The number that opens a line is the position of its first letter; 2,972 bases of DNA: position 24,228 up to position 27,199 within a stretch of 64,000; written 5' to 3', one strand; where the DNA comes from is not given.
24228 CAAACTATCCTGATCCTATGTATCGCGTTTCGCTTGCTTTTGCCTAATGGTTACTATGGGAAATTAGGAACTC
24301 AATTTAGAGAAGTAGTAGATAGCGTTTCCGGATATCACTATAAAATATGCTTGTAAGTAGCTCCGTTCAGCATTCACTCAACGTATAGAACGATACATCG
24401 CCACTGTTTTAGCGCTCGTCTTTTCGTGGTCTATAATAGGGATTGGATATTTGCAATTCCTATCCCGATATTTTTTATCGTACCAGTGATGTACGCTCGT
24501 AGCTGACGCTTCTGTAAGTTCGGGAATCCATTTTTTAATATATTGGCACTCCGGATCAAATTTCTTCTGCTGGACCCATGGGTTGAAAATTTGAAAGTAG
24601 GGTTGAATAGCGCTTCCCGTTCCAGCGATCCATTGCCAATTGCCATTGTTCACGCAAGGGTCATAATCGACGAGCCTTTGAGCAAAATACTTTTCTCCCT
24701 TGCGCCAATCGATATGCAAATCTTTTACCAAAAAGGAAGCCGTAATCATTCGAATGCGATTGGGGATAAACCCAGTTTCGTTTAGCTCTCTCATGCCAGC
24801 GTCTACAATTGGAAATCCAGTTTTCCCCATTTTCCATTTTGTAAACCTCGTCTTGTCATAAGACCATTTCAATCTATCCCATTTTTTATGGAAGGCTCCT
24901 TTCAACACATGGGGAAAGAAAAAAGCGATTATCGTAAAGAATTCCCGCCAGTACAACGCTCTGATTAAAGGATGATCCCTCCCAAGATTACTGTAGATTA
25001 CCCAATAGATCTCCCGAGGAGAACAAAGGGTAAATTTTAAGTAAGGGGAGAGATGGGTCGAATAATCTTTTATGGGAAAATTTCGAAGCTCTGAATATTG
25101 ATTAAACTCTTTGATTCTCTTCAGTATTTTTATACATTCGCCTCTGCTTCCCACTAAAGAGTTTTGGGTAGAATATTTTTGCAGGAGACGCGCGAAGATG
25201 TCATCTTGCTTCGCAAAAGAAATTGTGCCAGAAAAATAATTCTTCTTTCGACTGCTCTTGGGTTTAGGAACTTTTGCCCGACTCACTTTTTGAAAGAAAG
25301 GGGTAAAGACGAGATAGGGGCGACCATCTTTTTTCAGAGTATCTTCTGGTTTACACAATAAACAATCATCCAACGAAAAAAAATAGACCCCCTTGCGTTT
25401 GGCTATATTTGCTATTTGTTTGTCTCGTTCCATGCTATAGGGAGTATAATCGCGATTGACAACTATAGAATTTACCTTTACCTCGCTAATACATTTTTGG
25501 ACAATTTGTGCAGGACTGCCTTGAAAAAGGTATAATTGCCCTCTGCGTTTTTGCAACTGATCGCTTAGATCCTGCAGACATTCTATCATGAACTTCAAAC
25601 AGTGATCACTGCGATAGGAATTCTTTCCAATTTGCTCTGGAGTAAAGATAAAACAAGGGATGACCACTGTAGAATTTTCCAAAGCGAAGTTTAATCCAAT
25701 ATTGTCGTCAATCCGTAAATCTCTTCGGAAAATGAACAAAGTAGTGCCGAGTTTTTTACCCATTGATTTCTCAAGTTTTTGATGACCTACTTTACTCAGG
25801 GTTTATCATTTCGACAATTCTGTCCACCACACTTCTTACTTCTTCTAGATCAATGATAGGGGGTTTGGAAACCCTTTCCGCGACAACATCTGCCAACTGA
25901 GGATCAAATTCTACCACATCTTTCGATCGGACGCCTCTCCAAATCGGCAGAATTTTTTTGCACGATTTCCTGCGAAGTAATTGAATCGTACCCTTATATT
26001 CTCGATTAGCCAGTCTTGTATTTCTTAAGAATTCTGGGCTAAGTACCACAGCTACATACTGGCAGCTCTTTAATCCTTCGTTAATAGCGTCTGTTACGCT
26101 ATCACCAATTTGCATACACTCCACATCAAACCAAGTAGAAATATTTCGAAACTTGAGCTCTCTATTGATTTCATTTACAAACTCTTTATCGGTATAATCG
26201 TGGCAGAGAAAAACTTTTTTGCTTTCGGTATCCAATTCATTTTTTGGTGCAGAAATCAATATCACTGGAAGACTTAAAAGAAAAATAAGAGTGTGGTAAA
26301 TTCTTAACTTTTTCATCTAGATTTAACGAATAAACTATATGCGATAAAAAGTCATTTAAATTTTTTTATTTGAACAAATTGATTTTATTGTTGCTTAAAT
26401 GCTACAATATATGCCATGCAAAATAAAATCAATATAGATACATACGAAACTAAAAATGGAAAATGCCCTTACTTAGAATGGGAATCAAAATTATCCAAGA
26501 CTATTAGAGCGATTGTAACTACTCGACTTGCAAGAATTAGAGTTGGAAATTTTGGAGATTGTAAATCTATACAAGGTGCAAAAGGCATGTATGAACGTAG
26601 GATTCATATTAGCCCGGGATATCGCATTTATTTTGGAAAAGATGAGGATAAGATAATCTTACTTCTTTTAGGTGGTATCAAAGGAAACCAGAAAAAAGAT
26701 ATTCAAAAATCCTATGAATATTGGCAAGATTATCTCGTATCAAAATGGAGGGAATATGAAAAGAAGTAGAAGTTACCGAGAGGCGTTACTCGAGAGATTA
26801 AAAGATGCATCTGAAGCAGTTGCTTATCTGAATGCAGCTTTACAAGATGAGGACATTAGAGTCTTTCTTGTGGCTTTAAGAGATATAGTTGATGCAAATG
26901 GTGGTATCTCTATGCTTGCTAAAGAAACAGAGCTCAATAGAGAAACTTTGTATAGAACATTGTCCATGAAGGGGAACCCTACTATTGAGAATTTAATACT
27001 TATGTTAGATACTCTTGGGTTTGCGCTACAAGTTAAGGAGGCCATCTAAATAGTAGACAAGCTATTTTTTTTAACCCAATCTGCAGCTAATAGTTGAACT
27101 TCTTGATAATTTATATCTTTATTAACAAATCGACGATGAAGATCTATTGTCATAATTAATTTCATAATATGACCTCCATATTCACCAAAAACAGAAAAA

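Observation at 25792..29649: Accessory patch: signal-peptide TIR protein, HigB/HigA-type TA pair and a membrane-anchored KAP NTPase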

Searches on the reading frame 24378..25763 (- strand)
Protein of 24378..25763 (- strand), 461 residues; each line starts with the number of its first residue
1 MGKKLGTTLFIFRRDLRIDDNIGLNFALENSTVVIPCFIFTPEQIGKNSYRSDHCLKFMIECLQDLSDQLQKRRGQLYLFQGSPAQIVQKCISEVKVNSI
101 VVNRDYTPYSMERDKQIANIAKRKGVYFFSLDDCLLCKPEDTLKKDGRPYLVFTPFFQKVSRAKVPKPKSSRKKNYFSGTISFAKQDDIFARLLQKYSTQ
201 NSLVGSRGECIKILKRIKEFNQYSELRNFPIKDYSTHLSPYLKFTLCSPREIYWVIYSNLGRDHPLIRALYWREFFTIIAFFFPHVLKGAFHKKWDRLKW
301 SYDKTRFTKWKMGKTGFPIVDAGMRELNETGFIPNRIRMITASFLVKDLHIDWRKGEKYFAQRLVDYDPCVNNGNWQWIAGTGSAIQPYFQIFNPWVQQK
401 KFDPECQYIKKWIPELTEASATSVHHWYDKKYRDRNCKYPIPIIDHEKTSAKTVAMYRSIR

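Call 3: search_protein_families(library=pfam, proteins=[window:24378-25763:-], max_evalue=0.01)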
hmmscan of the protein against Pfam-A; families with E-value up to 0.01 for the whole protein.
window:24378-25763:- (461 aa): 2 families
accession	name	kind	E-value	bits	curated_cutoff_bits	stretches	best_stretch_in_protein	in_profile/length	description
PF03441.19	FAD_binding_7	-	4.2e-72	242.2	27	1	267-458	2-202/203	FAD binding domain of DNA photolyase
PF00875.24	DNA_photolyase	-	2.2e-39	135.5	26.6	1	9-163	2-155/164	DNA photolyase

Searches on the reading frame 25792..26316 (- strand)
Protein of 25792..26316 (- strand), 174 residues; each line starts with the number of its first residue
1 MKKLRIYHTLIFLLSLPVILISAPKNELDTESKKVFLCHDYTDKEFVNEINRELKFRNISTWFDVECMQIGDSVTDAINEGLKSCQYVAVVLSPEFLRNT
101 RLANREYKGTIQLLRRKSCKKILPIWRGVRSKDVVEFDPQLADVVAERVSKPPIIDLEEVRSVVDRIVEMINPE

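Call 3: search_protein_families(library=pfam, proteins=[window:25792-26316:-], max_evalue=0.01)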
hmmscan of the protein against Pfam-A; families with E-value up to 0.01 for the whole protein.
window:25792-26316:- (174 aa): 2 families
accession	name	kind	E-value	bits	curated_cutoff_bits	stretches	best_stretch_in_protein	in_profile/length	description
PF13676.11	TIR_2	-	5.8e-15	56.3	28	1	35-128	1-92/122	TIR domain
PF01582.25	TIR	-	1.5e-07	31.9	21.3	1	41-136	12-105/179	TIR domain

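Call 4: search_protein_families(library=padloc, proteins=[window:25792-26316:-], max_evalue=0.01)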
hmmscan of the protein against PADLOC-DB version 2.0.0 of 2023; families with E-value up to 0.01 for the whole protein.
window:25792-26316:- (174 aa): 6 families
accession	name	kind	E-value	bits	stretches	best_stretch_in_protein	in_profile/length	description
PDLC05062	PDC-S66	-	2.1e-27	94.3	1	25-146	141-261/282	-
PDLC00417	ThsB1|ThsB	-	7.3e-14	50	1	33-150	167-284/303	TIR-like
PDLC02961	RT-TIR_XII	-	3e-07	27.7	1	29-152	344-460/475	single gene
PDLC00424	ThsB1|ThsB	-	1.2e-06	26.5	1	32-141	101-208/234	TIR-like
PDLC02012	SAVED5--SAVED_TIR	-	4.2e-06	24.1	1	29-114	9-95/404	-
PDLC02962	RT-TIR_XII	-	0.00013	18.9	1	29-99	342-413/478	single gene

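Call 5: search_protein_families(library=ncbifam, proteins=[window:25792-26316:-], max_evalue=0.01)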
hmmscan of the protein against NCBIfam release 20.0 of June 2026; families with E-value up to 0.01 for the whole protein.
window:25792-26316:- (174 aa): 1 family
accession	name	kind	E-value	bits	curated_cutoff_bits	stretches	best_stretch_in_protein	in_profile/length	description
NF042941.1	Retron_TIR_antiphage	equivalog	6.3e-16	58.2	600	1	29-146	336-452/464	TIR domain-containing anti-phage reverse transcriptase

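Call 27: search_solved_structures(query=window:25792-26316:-, max_evalue=1, show_alignments=3)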
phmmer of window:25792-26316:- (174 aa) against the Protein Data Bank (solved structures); distinct sequences matched with E-value up to 1: 19.
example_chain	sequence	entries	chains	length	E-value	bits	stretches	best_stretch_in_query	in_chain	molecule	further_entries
7uwg_A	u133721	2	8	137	1.4e-16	64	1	35-154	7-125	Molecular chaperone Tir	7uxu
8g83_A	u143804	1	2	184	2.5e-16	63.1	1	34-155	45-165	NAD(+) hydrolase AbTIR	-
3h16_A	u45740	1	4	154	1.4e-13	54.2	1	33-154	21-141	TIR protein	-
7uxr_A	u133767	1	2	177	1.9e-13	53.8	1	35-158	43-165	TIR domain protein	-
4lqc_A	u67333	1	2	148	1.5e-11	47.5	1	33-157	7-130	TcpB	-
4lzp_B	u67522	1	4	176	2.5e-11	46.9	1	29-156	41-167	Putative uncharacterized protein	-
4c7m_A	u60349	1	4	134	5.8e-11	45.7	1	35-156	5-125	Toll/interleukin-1 receptor domain-containing protein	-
9mud_K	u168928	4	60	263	4.2e-05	26.6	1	34-126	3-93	Cat1 (CRISPR associated TIR 1) pentagonal filament | Cat1 (CRISPR associated TIR 1) pentagonal filament assembly | Cat1 (CRISPR-associated TIR 1)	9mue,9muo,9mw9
3jrn_A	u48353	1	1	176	0.26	14.3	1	37-134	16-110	AT1G72930 protein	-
4eo7_A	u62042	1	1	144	0.27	14.2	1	34-128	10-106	Myeloid differentiation primary response protein MyD88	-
2z5v_A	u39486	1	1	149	0.28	14.2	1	34-128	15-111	Myeloid differentiation primary response protein MyD88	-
4dom_A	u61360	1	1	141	0.28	14.2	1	34-129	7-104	Myeloid differentiation primary response protein MyD88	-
8w8m_D2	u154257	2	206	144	0.29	14.1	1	34-128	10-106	Myeloid differentiation primary response protein MyD88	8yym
2js7_A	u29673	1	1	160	0.31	14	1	34-128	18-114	Myeloid differentiation primary response protein MyD88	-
7l6w_A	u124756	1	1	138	0.35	13.9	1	35-129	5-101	Myeloid differentiation primary response protein MyD88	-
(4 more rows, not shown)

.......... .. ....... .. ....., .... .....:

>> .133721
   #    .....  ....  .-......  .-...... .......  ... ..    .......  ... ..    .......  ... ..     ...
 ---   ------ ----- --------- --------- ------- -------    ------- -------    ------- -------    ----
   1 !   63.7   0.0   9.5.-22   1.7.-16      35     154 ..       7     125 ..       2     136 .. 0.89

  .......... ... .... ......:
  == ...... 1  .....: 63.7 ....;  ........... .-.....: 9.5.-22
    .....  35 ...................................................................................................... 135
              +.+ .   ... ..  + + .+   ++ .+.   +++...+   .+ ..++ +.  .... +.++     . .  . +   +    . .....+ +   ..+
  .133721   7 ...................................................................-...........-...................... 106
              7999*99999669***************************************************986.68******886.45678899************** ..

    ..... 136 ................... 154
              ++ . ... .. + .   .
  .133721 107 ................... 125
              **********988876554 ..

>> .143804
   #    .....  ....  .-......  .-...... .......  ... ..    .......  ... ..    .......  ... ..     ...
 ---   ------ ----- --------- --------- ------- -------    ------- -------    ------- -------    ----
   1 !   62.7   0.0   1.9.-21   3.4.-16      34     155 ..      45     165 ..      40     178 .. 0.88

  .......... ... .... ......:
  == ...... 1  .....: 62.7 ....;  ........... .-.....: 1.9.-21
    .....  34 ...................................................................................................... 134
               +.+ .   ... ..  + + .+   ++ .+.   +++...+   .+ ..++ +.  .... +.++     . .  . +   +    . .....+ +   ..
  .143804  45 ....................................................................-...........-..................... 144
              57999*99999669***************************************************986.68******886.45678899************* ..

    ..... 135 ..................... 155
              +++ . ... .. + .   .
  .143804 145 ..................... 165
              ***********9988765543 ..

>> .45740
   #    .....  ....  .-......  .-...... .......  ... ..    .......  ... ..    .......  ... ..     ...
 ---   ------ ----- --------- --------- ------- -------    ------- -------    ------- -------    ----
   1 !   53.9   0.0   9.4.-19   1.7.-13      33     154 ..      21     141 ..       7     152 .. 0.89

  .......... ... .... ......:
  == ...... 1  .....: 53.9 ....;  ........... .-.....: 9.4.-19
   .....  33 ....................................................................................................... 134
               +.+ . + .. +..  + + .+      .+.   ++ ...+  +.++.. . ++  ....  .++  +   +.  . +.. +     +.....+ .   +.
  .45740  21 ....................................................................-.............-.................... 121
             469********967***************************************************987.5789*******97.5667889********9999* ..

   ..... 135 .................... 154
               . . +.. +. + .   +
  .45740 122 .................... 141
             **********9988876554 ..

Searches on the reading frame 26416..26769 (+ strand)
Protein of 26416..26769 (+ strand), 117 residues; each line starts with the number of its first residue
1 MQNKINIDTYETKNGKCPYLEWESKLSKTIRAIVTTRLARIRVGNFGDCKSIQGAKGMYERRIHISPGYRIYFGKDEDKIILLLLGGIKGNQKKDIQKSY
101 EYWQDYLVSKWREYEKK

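Call 3: search_protein_families(library=pfam, proteins=[window:26416-26769:+], max_evalue=0.01)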
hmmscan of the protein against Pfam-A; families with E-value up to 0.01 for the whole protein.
window:26416-26769:+ (117 aa): 1 family
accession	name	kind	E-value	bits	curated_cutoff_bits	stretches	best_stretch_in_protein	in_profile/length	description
PF05973.20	Gp49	-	0.0033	17.9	23.9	1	24-94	4-77/90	Phage derived protein Gp49-like (DUF891)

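Call 4: search_protein_families(library=padloc, proteins=[window:26416-26769:+], max_evalue=0.01)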
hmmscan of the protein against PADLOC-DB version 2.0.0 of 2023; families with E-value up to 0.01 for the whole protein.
window:26416-26769:+ (117 aa): 0 families

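Call 5: search_protein_families(library=ncbifam, proteins=[window:26416-26769:+], max_evalue=0.01)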
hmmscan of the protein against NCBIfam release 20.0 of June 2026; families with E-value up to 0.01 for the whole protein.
window:26416-26769:+ (117 aa): 1 family
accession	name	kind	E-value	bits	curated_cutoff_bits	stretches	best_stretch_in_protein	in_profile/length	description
TIGR02683.1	upstrm_HI1419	hypoth_equivalog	1.2e-24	86.5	62.85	1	17-106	7-95/95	type II toxin-antitoxin system RelE/ParE family toxin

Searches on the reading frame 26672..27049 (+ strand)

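Call 3: search_protein_families(library=pfam, proteins=[window:26672-27049:+], max_evalue=0.01)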
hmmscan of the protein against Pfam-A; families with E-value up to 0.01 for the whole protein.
window:26672-27049:+ (125 aa): 2 families
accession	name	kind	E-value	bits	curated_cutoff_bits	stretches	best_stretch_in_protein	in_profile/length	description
PF21716.3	dnstrm_HI1420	-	1.1e-13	51.3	27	1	41-122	9-89/90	Probable addiction module antidote protein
PF01381.28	HTH_3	-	0.0021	18.5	23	1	78-117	9-50/55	Helix-turn-helix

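Call 4: search_protein_families(library=padloc, proteins=[window:26672-27049:+], max_evalue=0.01)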
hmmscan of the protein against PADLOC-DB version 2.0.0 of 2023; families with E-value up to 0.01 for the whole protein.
window:26672-27049:+ (125 aa): 0 families

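Call 5: search_protein_families(library=ncbifam, proteins=[window:26672-27049:+], max_evalue=0.01)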
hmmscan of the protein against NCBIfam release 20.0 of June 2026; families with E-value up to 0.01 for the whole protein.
window:26672-27049:+ (125 aa): 1 family
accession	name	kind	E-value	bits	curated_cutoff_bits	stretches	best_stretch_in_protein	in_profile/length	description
TIGR02684.1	dnstrm_HI1420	hypoth_equivalog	4.3e-15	55.7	53.7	1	40-121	8-88/89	addiction module antidote protein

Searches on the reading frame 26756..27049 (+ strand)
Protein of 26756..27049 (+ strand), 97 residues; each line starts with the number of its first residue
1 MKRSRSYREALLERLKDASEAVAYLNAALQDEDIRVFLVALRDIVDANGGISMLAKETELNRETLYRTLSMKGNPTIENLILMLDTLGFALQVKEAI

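Call 71: find_related_loci(query=A5, collection=metagenome_contigs, flank=8000)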
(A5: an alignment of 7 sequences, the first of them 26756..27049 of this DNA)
Query A5 (97 aa) in metagenome_contigs; peptide patterns used: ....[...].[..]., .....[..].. (x = any residue, [..] = any of these).
600 stretches matched a pattern (row limit reached: there are more); 104 encode a relative of the query (tblastn E <= 1e-3); the best 80 are kept; 80 distinct loci.
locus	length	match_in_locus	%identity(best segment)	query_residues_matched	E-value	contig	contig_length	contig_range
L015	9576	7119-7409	68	1-97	7e-42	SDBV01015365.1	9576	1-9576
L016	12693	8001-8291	65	1-97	1e-40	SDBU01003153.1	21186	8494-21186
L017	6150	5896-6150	71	1-85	1e-37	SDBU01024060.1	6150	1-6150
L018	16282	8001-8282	61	1-94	8e-37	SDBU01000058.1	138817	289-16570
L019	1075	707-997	59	1-97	5e-36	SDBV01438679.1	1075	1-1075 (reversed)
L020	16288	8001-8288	59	1-96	1e-34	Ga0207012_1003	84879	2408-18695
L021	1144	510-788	60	1-93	4e-35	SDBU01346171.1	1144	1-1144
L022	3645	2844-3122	60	4-96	6e-34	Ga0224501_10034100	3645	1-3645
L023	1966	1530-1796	61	6-94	3e-34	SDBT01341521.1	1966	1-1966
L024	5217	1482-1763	63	1-93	2e-33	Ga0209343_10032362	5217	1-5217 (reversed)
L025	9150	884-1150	60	6-94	5e-33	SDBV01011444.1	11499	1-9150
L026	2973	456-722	58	6-94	2e-32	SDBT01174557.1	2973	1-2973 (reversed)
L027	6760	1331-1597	57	6-94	2e-32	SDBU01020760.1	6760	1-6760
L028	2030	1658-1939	55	1-94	3e-32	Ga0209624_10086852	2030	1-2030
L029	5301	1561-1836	58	3-94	4e-32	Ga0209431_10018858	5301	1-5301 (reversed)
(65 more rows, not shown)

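Call 76: search_protein_families(library=padloc, alignment_id=A6, max_evalue=0.00001)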
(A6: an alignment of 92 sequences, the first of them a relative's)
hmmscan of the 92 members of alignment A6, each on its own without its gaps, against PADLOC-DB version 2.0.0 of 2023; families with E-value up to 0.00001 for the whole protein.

A. member 1, L015:3944-5173:+ (409 aa): 0 families

B. families by the number of members that match (of 92 scanned): 342 families (the first 25 are shown)
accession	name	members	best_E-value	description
PDLC04134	mad2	3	7.2e-57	mads_2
PDLC04783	PDC-M72A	2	7.6e-27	-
PDLC03032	MTase_I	2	2.2e-17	Type I methyltransferase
PDLC00441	ThsC2|ThsC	2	8.6e-07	HIT family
PDLC03026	MTase_I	1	2.6e-168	Type I methyltransferase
PDLC04795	PDC-S02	1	1.2e-139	-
PDLC04831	PDC-S02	1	9.7e-138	-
PDLC04810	PDC-S02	1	2.4e-134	-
PDLC03169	Specificity_I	1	5.8e-111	Type I specificity subunit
PDLC02693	Orf5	1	3.7e-103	Orf5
PDLC04803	PDC-S02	1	6.9e-96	-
PDLC03655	mREase_IV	1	2e-92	Type IV methyl-directed restriction enzyme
PDLC03021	MTase_I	1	3.9e-87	Type I methyltransferase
PDLC04807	PDC-S02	1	2.5e-83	-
PDLC04826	PDC-S02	1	1e-81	-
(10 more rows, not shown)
